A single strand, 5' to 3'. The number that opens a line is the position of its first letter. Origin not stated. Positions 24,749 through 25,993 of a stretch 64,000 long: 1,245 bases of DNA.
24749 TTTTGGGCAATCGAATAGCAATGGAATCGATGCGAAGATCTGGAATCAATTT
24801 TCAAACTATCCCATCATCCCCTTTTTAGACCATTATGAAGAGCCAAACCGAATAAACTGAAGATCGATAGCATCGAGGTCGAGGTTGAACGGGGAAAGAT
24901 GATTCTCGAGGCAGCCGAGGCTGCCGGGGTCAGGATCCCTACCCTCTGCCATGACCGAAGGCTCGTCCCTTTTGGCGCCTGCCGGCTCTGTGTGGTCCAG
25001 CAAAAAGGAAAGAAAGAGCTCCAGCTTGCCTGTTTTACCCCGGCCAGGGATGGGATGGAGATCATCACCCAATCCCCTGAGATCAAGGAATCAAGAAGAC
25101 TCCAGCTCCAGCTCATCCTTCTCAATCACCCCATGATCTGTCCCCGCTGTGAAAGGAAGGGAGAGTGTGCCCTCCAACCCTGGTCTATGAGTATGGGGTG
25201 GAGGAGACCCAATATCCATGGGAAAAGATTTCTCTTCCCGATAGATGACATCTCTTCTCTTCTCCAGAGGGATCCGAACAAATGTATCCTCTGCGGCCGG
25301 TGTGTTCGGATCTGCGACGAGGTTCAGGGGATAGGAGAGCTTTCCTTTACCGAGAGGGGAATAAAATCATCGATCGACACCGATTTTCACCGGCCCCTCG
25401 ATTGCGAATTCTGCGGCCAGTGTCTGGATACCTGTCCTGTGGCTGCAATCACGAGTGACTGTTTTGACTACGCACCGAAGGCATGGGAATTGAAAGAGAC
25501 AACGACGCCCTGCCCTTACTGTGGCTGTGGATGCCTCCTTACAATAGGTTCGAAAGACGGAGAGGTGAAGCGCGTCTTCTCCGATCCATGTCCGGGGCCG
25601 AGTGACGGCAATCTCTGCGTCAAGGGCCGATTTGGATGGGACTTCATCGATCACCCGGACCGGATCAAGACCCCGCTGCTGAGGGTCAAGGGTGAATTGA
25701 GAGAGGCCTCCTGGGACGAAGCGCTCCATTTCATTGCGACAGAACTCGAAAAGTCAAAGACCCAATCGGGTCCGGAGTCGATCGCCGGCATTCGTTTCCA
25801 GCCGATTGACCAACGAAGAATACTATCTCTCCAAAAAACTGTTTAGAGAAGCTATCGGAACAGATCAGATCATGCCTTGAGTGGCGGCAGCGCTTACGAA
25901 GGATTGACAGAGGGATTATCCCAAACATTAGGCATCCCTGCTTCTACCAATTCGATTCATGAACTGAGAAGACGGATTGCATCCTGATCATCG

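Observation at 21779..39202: A 17-kb co-directional supercluster joins a NuoEFG-type NADH module, HdrCBA, FlxDCBA and a GlcD-HdrD fusion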

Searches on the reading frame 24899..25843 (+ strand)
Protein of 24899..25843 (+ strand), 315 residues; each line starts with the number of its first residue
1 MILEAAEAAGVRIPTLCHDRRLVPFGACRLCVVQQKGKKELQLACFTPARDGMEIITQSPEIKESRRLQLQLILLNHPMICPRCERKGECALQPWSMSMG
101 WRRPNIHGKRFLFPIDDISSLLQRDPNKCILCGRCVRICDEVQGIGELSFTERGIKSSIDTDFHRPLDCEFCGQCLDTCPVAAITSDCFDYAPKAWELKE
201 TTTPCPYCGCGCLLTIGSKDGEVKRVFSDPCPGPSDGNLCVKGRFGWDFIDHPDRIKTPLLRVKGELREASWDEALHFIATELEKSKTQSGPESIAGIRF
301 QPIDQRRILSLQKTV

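Call 18: find_related_loci(query=window:24899-25843:+, collection=genome_contigs, flank=10000)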
Query window:24899-25843:+ (315 aa) in genome_contigs; peptide patterns used: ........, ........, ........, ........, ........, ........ (x = any residue, [..] = any of these).
599 stretches matched a pattern (row limit reached: there are more); 567 encode a relative of the query (tblastn E <= 1e-3); the best 80 are kept; 80 distinct loci.
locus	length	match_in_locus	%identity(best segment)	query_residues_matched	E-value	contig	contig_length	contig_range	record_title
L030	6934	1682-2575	80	1-298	2e-165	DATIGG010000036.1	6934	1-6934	MAG TPA_asm: Thermodesulfobacteriota bacterium isolate SMAG_U16415 k141_367803, whole genome shotgun sequence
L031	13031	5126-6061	72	2-313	7e-154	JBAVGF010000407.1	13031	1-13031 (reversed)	MAG: Thermodesulfobacteriota bacterium isolate MFD06953_ilm_asm_bin13 k127_37033, whole genome shotgun sequence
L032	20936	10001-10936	71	2-313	5e-152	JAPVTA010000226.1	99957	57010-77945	MAG: Thermodesulfobacteriota bacterium isolate MW3_metabat.11 k97_683546, whole genome shotgun sequence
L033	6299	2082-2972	73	2-298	5e-151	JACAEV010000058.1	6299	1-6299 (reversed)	MAG: Syntrophaceae bacterium isolate L.E.D.11_1 k119_158275, whole genome shotgun sequence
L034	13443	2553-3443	72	2-298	8e-150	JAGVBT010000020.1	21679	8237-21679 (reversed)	MAG: Deltaproteobacteria bacterium isolate DeMMO6_17 c_000000110694, whole genome shotgun sequence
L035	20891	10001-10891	74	2-298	6e-148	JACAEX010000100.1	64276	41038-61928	MAG: Syntrophaceae bacterium isolate L.E.D.62 k119_2169377, whole genome shotgun sequence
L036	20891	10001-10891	76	2-298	1e-147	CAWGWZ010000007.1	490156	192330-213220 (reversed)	MAG: uncultured delta proteobacterium isolate MFD04408.bin.3.38 genome assembly, contig: contig_14001, whole genome shot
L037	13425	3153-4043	75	2-298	3e-145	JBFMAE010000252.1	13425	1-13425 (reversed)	MAG: Thermodesulfobacteriota bacterium isolate MAG130 MAG130_252, whole genome shotgun sequence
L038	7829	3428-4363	68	2-313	1e-144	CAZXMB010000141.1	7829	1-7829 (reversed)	MAG TPA_asm: uncultured Syntrophaceae bacterium isolate SRP098346_co1_431 genome assembly, contig: NODE_12732_length_782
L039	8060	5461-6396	70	2-313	7e-144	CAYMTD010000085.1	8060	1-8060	MAG TPA_asm: uncultured Syntrophaceae bacterium isolate binchicken_co274_204 genome assembly, contig: NODE_21481_length_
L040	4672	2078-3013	71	2-313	8e-146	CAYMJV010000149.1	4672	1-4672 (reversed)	MAG TPA_asm: uncultured Syntrophaceae bacterium isolate binchicken_co378_81 genome assembly, contig: NODE_15316_length_4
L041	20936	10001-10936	65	2-313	3e-140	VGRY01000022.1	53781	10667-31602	MAG: Deltaproteobacteria bacterium isolate K_DeepCast_100m_mx_276 K_DeepCast_100m_mx_276_Ga0194127_10000671, whole genom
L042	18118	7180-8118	50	1-313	4e-109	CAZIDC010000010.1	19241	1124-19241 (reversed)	MAG TPA_asm: uncultured Syntrophaceae bacterium isolate SRP080215_co1_117 genome assembly, contig: NODE_1772_length_1924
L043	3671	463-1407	46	2-315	2e-101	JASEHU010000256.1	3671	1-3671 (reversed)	MAG: bacterium isolate Yes70-31 NODE_256_length_3671_cov_14.391869, whole genome shotgun sequence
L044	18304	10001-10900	72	2-301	1e-150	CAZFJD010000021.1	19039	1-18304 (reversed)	MAG TPA_asm: uncultured Syntrophaceae bacterium isolate binchicken_co325_68 genome assembly, contig: NODE_718_length_190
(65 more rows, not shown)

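Call 23: search_protein_families(library=pfam, proteins=[L041:6699-7280:+, L041:7280-7660:+, L041:7872-9758:+, L041:9857-12436:+, L041:12464-13252:+, L041:13255-14232:+, L041:14334-15485:+, L041:15566-17848:+, L041:17962-19941:+], max_evalue=0.001)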
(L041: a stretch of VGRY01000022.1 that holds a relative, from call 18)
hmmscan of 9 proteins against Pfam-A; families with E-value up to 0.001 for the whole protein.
L041:6699-7280:+ (194 aa): 1 family
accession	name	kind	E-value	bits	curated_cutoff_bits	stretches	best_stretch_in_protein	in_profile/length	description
PF01257.25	2Fe-2S_thioredx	-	1.3e-48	165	24.8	1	52-194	3-145/145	Thioredoxin-like [2Fe-2S] ferredoxin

L041:7280-7660:+ (127 aa): 1 family
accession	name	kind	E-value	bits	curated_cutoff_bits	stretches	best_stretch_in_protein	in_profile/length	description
PF01257.25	2Fe-2S_thioredx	-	0.00021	21.6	24.8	1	29-103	66-140/145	Thioredoxin-like [2Fe-2S] ferredoxin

L041:7872-9758:+ (629 aa): 10 families
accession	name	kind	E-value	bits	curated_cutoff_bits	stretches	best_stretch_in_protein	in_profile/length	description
PF01512.22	Complex1_51K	-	3.9e-48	163.6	31.2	1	193-364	1-149/150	Nuo51 FMN-binding domain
PF10589.14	NADH_4Fe-4S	-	1.9e-33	114.6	23.5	1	475-559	1-85/85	NADH-ubiquinone oxidoreductase-F iron-sulfur binding region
PF00037.32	Fer4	-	3.1e-09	36.7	21.1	2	577-599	2-24/24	4Fe-4S binding domain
PF12838.12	Fer4_7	-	8.2e-08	33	27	1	582-625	1-50/52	4Fe-4S dicluster domain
PF13237.11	Fer4_10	-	9.6e-08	32.3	25.5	1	579-623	5-52/53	4Fe-4S dicluster domain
PF01257.25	2Fe-2S_thioredx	-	1.8e-07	31.6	24.8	1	39-114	65-142/145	Thioredoxin-like [2Fe-2S] ferredoxin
PF12837.12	Fer4_6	-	1.9e-06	28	25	1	576-598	2-24/24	4Fe-4S binding domain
PF12797.12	Fer4_2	-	1.1e-05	25.6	24.5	1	607-624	4-21/22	4Fe-4S binding domain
PF13187.11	Fer4_9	-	3.1e-05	24.4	27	1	582-624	1-48/52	4Fe-4S dicluster domain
PF10531.15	SLBB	-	0.00015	22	27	1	387-433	1-50/55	SLBB domain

L041:9857-12436:+ (860 aa): 10 families
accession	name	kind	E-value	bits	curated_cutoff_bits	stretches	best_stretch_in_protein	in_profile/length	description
PF00384.28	Molybdopterin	-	4.3e-56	190.9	24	1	302-691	1-350/353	Molybdopterin oxidoreductase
PF13510.11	Fer2_4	-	1e-17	64.3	22.8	1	30-106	2-81/82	2Fe-2S iron-sulfur cluster binding domain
PF22117.2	Fer4_Nqo3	-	2.1e-14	53.9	27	1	167-232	2-67/67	NADH-quinone oxidoreductase subunit 3, ferredoxin-like domain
PF04879.21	Molybdop_Fe4S4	-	3e-14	53.2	22.7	1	246-299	2-55/55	Molybdopterin oxidoreductase Fe4S4 domain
PF10588.14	NADH-G_4Fe-4S_3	-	9.1e-14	51.1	27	1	113-150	1-38/40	NADH-ubiquinone oxidoreductase-G iron-sulfur binding region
PF00037.32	Fer4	-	1.9e-08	34.2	21.1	1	215-232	7-24/24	4Fe-4S binding domain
PF12838.12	Fer4_7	-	6.6e-07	30.1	27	1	175-230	1-52/52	4Fe-4S dicluster domain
PF01568.27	Molydop_binding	-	2.4e-06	28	26.8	1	779-840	19-78/110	Molydopterin dinucleotide binding domain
PF14697.11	Fer4_21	-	5.6e-05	23.6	35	1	172-232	4-58/59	4Fe-4S dicluster domain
PF12837.12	Fer4_6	-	0.00038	20.7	25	0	171-187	4-20/24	4Fe-4S binding domain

L041:12464-13252:+ (263 aa): 1 family
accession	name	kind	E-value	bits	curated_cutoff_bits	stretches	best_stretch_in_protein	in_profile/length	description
PF01012.27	ETF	-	3.8e-43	147.8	26.7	1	30-205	7-176/181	Electron transfer flavoprotein domain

L041:13255-14232:+ (326 aa): 2 families
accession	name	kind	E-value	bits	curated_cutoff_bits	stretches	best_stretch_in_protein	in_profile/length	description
PF01012.27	ETF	-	7.2e-36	124.1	26.7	1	5-175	2-174/181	Electron transfer flavoprotein domain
PF00766.25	ETF_alpha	-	9.4e-35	118.9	27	1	202-282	1-81/81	Electron transfer flavoprotein FAD-binding domain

L041:14334-15485:+ (384 aa): 5 families
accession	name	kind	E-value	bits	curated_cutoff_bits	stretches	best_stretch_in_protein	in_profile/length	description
PF00441.29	Acyl-CoA_dh_1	-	2.1e-56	190.7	22.4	1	231-379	1-149/150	Acyl-CoA dehydrogenase, C-terminal domain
PF02771.21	Acyl-CoA_dh_N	-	1.4e-33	116.1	22.9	1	6-118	1-113/113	Acyl-CoA dehydrogenase, N-terminal domain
PF08028.16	Acyl-CoA_dh_2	-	5.2e-26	92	22.7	1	248-368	3-133/134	Acyl-CoA dehydrogenase, C-terminal domain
PF02770.24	Acyl-CoA_dh_M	-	4.5e-23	81.7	33.3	1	124-219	3-97/97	Acyl-CoA dehydrogenase, middle domain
PF22924.1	ACOX_C_alpha1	-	2.5e-06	27.8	27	1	245-378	8-167/169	Acyl-CoA oxidase, C-alpha1 domain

L041:15566-17848:+ (761 aa): 17 families
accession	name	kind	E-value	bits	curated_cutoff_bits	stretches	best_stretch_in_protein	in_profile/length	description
PF07992.20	Pyr_redox_2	-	9.8e-30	104.4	26.1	3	263-416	139-291/291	Pyridine nucleotide-disulphide oxidoreductase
PF13450.12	NAD_binding_8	-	6.2e-19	68.5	21.9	2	31-81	1-51/68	NAD(P)-binding Rossmann-like domain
PF12831.13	FAD_oxidored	-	1.8e-18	67.5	27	2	269-309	2-42/416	FAD dependent oxidoreductase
PF14691.11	Fer4_20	-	1.2e-16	61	25.8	1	177-255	30-111/113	Dihydroprymidine dehydrogenase domain II, 4Fe-4S cluster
PF01266.30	DAO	-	2.4e-14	54.1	27.9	2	29-66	2-39/353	FAD dependent oxidoreductase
PF00890.30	FAD_binding_2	-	2.4e-12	47.2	20.4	2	29-65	2-38/414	FAD binding domain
PF01134.28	GIDA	-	6.2e-12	45.7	22.1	2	30-66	3-29/391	Glucose inhibited division protein A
PF03486.20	HI0933_like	-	1.3e-10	41.6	50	2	268-302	2-36/244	HI0933-like protein Rossmann domain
PF01946.23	Thi4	-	2.3e-10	40.6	26.2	1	267-308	18-60/235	Thi4 family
PF00070.33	Pyr_redox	-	1e-09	39.2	22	1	268-302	1-35/82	Pyridine nucleotide-disulphide oxidoreductase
PF13738.12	Pyr_redox_3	-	1.6e-09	37.9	30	1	262-400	160-305/305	Pyridine nucleotide-disulphide oxidoreductase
PF01494.25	FAD_binding_3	-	1.6e-08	34.6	22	1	268-298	3-33/349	FAD binding domain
PF01593.30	Amino_oxidase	-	2e-08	34.4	19.8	0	277-394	2-112/443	Flavin containing amine oxidoreductase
PF01262.27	AlaDh_PNT_C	-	2.8e-07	30.6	23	0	266-298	28-60/214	Alanine dehydrogenase/PNT, C-terminal domain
PF05834.18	Lycopene_cycl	-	2.7e-05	23.9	23.4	0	269-297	2-32/380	Lycopene cyclase protein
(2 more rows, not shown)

L041:17962-19941:+ (660 aa): 16 families
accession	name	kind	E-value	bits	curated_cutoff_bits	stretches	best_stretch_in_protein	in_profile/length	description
PF12838.12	Fer4_7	-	1.9e-13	51.1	27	1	596-641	2-52/52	4Fe-4S dicluster domain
PF00037.32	Fer4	-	2.3e-12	46.6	21.1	1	621-643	2-24/24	4Fe-4S binding domain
PF12837.12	Fer4_6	-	7.7e-10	38.7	25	1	619-642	1-24/24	4Fe-4S binding domain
PF07992.20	Pyr_redox_2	-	1.1e-09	38.6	26.1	1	157-235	2-78/291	Pyridine nucleotide-disulphide oxidoreductase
PF14697.11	Fer4_21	-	3.3e-08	34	35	1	589-643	1-58/59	4Fe-4S dicluster domain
PF12797.12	Fer4_2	-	2.1e-07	30.9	24.5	0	620-639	3-22/22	4Fe-4S binding domain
PF12831.13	FAD_oxidored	-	3.8e-07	30.2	27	1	158-196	2-40/416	FAD dependent oxidoreductase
PF13187.11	Fer4_9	-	1.3e-06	28.7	27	1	595-642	1-52/52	4Fe-4S dicluster domain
PF13237.11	Fer4_10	-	3.9e-06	27.1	25.5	0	592-638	5-53/53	4Fe-4S dicluster domain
PF13484.11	Fer4_16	-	7.9e-06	27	30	0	627-651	2-28/66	4Fe-4S double cluster binding domain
PF01266.30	DAO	-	9.8e-06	25.8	27.9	1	158-193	2-37/353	FAD dependent oxidoreductase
PF13183.11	Fer4_8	-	1.8e-05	25.6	27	0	254-272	50-68/68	4Fe-4S dicluster domain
PF00890.30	FAD_binding_2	-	2e-05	24.4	20.4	1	158-194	2-38/414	FAD binding domain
PF13450.12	NAD_binding_8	-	4.2e-05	24.2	21.9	1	160-196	1-37/68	NAD(P)-binding Rossmann-like domain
PF25160.1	LdpA_Fe-S-bd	-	9.5e-05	22.5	27.6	1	602-645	9-46/49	LdpA Fe-S cluster-binding domain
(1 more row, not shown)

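Call 24: search_solved_structures(query=L030:1616-4153:+, max_evalue=1e-10, show_alignments=2)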
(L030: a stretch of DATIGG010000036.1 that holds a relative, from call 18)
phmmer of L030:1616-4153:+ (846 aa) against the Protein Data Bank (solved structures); distinct sequences matched with E-value up to 1e-10: 105 (the best 60 are shown).
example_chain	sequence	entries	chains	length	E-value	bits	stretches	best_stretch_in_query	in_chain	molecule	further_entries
9wxb_B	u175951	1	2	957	1.7e-124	420.1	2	8-583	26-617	Formate dehydrogenase alpha subunit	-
6tg9_A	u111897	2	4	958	3.4e-120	405.8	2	8-584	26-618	Formate dehydrogenase subunit alpha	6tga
8rqz_C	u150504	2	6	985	4.4e-105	355.8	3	149-571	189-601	Probable oxidoreductase YjgC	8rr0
9gzq_A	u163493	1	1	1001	4.5e-105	355.8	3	149-571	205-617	Probable oxidoreductase YjgC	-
7vw6_A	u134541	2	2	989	7.4e-99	335.2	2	6-569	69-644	Formate dehydrogenase | Tungsten-containing formate dehydrogenase alpha subunit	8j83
7e5z_A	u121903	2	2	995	7.7e-99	335.2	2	6-569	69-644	Formate dehydrogenase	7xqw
8oh5_C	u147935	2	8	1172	3.1e-90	306.8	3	106-403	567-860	Formate dehydrogenase-O, major subunit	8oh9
7qv7_S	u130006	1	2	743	5.2e-87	296.1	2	222-571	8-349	Hydrogen dependent carbon dioxide reductase subunit FdhF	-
9bov_A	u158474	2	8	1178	6.6e-87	295.7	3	106-417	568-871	Molybdopterin oxidoreductase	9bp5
9t1s_L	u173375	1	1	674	1.1e-81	278.4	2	223-612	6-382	formate dehydrogenase (coenzyme F420)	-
1aa6_A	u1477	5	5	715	4.8e-81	276.3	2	221-571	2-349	FORMATE DEHYDROGENASE H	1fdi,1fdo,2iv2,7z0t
7t2r_A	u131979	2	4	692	4.4e-68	233.5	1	8-690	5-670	NiFe hydrogenase subunit A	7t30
7bkb_D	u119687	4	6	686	1.1e-67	232.2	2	220-571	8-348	Formate dehydrogenase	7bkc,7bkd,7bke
8e9g_G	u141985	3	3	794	1.6e-63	218.4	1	7-417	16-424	NADH-quinone oxidoreductase subunit G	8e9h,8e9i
9iho_G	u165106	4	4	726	1.1e-62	215.6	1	7-401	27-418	NUAM (75 kDa) subunit of mitochondrial NADH:ubiquinone oxidoreductase (Complex I)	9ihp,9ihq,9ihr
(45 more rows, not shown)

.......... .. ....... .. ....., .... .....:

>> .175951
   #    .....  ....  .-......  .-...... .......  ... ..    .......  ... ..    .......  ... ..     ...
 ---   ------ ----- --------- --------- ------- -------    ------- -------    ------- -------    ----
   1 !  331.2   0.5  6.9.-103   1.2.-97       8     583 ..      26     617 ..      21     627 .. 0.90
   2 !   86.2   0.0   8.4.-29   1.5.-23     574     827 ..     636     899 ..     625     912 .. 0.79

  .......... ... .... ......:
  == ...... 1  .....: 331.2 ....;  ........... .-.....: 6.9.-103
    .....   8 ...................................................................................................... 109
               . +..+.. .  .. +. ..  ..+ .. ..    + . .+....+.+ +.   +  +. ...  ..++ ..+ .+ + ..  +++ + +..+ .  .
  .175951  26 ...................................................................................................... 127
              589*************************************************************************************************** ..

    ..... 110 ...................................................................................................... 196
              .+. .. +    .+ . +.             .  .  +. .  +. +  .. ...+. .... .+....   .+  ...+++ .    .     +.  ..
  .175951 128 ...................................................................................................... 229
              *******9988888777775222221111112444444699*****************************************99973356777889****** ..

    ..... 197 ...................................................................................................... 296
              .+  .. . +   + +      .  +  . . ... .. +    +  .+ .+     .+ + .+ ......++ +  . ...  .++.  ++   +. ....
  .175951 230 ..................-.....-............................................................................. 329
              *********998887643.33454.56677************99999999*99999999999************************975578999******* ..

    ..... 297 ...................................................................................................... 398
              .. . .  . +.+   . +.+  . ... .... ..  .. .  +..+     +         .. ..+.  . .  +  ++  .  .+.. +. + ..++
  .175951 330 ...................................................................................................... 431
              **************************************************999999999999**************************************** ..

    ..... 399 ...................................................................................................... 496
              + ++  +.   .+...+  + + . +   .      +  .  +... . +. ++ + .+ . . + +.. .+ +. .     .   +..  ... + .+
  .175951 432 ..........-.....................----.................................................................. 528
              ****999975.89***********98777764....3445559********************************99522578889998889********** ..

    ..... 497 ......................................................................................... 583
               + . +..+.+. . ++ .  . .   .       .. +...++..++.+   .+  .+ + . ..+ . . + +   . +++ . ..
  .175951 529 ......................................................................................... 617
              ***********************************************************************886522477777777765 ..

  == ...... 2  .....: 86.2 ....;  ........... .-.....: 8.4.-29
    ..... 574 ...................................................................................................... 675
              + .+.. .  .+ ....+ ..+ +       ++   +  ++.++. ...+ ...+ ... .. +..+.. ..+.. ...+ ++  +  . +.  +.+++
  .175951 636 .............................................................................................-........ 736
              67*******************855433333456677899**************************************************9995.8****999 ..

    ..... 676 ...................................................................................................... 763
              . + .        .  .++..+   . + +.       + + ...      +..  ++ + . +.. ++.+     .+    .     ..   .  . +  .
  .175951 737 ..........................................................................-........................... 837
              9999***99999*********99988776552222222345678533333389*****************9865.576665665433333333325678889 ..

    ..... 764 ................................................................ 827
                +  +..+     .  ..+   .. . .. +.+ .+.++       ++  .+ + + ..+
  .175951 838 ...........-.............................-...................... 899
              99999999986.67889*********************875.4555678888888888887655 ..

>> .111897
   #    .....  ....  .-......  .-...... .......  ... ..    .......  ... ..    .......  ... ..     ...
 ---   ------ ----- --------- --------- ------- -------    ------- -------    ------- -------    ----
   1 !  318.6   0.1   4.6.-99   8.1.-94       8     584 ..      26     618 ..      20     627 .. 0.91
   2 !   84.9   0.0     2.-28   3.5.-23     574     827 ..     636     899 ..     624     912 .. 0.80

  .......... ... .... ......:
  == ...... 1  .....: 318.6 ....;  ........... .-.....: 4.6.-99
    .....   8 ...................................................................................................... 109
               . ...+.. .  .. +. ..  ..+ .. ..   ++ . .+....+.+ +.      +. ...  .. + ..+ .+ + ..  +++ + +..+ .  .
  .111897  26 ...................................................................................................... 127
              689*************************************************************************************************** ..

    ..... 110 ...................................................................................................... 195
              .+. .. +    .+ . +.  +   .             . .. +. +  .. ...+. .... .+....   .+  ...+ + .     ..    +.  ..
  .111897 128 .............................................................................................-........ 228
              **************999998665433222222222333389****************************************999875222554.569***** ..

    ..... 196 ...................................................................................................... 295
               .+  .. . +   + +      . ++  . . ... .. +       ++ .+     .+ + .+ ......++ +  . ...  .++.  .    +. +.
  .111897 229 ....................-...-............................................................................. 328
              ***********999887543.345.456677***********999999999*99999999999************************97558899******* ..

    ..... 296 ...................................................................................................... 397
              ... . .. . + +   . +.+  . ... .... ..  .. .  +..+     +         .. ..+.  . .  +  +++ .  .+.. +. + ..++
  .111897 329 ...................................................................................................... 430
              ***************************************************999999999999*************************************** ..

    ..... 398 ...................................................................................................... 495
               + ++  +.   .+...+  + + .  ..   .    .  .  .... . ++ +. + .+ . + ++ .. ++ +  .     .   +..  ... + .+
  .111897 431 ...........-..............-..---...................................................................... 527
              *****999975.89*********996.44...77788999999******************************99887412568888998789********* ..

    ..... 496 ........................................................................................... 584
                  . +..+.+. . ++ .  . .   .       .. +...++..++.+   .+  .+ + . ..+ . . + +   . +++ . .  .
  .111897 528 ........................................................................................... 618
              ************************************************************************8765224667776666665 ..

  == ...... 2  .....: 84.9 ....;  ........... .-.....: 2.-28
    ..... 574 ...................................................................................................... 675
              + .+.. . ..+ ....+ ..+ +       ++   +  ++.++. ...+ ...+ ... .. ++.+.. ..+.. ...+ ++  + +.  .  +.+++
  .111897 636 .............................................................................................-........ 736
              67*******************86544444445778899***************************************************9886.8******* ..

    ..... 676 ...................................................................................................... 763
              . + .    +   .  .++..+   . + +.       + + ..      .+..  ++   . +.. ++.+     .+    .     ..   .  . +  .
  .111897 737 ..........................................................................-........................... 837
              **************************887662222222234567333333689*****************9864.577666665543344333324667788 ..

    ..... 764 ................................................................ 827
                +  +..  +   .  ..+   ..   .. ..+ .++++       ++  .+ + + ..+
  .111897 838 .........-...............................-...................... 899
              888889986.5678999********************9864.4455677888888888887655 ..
